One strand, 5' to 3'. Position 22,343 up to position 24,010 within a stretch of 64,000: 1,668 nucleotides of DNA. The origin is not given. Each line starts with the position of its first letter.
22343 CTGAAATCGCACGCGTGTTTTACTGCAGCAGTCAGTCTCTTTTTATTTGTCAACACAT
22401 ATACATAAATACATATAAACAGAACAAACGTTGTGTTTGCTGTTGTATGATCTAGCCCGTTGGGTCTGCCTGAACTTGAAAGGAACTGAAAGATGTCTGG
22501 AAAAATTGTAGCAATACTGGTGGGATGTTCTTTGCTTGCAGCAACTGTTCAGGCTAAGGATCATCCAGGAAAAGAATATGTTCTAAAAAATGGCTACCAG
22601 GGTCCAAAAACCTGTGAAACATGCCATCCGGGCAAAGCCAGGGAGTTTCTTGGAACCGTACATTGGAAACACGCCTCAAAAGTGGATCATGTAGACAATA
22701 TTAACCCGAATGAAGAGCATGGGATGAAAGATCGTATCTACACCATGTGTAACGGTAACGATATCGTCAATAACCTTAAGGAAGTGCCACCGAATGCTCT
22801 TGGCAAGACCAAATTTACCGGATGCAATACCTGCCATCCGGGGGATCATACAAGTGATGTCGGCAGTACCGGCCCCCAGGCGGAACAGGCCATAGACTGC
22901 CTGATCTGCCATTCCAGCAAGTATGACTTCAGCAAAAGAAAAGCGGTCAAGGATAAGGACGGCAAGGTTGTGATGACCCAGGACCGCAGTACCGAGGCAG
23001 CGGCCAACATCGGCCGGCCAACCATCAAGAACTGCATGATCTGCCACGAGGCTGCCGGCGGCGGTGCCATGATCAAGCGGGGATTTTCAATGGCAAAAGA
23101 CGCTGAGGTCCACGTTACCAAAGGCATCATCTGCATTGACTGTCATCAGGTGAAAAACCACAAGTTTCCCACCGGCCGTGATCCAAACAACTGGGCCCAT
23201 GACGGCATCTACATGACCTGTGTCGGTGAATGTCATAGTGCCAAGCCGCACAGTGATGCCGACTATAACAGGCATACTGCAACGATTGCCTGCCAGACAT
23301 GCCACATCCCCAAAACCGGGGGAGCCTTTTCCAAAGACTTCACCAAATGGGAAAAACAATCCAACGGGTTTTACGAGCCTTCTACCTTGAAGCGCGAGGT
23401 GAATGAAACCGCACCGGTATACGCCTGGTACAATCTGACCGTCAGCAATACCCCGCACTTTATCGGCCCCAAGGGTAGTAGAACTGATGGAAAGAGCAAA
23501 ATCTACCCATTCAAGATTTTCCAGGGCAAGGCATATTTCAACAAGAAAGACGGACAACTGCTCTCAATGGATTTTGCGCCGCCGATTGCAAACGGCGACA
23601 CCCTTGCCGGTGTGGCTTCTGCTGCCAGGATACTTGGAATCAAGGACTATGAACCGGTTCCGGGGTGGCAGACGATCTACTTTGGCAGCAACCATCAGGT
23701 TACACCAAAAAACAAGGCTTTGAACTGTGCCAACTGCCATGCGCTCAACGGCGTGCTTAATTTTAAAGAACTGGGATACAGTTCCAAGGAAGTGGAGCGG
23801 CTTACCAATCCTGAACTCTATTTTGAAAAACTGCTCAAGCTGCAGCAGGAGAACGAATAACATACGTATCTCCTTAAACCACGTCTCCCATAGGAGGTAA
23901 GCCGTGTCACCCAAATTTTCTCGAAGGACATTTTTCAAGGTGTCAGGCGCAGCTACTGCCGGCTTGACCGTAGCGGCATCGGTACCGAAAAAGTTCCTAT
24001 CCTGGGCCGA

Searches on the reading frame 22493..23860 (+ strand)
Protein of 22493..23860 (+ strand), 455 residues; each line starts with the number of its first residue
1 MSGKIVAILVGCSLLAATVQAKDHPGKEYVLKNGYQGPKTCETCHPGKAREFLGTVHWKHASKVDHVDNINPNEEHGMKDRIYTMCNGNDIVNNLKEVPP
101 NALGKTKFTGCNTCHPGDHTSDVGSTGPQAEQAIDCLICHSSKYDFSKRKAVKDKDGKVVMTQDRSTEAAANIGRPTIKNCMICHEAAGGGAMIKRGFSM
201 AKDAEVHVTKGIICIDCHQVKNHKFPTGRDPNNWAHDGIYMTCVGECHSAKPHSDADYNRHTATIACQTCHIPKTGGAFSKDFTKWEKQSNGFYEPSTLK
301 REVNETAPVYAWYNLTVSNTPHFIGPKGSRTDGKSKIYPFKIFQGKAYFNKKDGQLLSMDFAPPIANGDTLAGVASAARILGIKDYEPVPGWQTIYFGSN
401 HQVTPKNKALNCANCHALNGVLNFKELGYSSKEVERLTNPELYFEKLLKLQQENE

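Call 3: search_protein_families(library=pfam, proteins=[window:22493-23860:+], max_evalue=0.01)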
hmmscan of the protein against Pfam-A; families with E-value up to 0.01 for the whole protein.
window:22493-23860:+ (455 aa): 4 families
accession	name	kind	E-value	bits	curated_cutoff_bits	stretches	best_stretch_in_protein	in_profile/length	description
PF11783.13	Cytochrome_cB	-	2.7e-11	44.1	22.1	1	307-417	44-171/173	Cytochrome c bacterial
PF14522.11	Cytochrome_C7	-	3.3e-08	33.7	24.8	1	107-186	12-67/67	Cytochrome c7 and related cytochrome c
PF14537.11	Cytochrom_c3_2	-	0.00015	22.6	25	0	109-185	7-78/79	Cytochrome c3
PF13435.11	Cytochrome_C554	-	0.0004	21.7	20.8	0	136-218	2-83/84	Cytochrome c554 and c-prime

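Call 4: search_protein_families(library=ncbifam, proteins=[window:22493-23860:+], max_evalue=0.01)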
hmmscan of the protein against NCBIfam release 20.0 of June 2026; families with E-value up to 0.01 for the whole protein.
window:22493-23860:+ (455 aa): 3 families
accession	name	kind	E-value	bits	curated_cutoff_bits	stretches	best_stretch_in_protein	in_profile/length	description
TIGR04315.1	octaheme_Shew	subfamily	3.7e-44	151.4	375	1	33-429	15-440/440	tetrathionate reductase family octaheme c-type cytochrome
TIGR03153.1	cytochr_NrfH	equivalog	3.7e-05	23.8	134.2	0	109-223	29-138/138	cytochrome c nitrite reductase small subunit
NF047727.1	4hemeCytCCctA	equivalog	0.0053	16.9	180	0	108-186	37-105/109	tetraheme c-type cytochrome CctA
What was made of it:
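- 22493..23860 (+): Octaheme cytochrome of the tetrathionate-reductase (OTR) family, with 7 CxxCH and 1 Cx3CH. NCBIfam TIGR04315 (call 4).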

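Call 43: search_solved_structures(query=window:22493-23857:+, max_evalue=0.001, show_alignments=1)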
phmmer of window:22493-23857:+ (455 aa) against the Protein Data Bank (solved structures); distinct sequences matched with E-value up to 0.001: 1.
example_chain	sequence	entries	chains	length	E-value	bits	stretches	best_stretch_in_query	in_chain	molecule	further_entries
1sp3_A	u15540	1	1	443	8.5e-26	94.2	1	38-436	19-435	cytochrome c, putative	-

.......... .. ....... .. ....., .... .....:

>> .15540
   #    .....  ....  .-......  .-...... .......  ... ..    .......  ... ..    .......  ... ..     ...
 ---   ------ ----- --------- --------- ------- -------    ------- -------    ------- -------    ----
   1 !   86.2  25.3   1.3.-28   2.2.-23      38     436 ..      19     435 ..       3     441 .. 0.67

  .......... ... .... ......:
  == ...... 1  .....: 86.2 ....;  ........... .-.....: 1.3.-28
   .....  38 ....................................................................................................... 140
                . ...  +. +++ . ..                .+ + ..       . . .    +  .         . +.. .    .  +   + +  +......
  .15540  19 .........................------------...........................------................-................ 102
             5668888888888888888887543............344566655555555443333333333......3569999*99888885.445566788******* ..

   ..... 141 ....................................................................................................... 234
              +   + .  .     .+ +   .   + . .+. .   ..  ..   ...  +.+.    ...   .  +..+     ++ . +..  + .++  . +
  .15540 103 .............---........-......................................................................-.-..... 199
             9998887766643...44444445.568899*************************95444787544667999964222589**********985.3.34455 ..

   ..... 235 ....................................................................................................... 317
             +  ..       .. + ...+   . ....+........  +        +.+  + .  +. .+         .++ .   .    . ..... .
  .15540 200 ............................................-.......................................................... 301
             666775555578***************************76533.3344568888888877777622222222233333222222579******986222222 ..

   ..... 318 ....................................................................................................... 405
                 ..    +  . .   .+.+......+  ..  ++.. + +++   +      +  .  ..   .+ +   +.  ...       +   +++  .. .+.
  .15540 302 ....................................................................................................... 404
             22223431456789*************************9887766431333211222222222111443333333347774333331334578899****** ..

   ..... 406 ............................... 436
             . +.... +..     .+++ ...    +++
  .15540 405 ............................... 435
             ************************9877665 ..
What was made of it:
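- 22493..23860 (+): PDB 1sp3, E 8.5e-26 (call 43).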
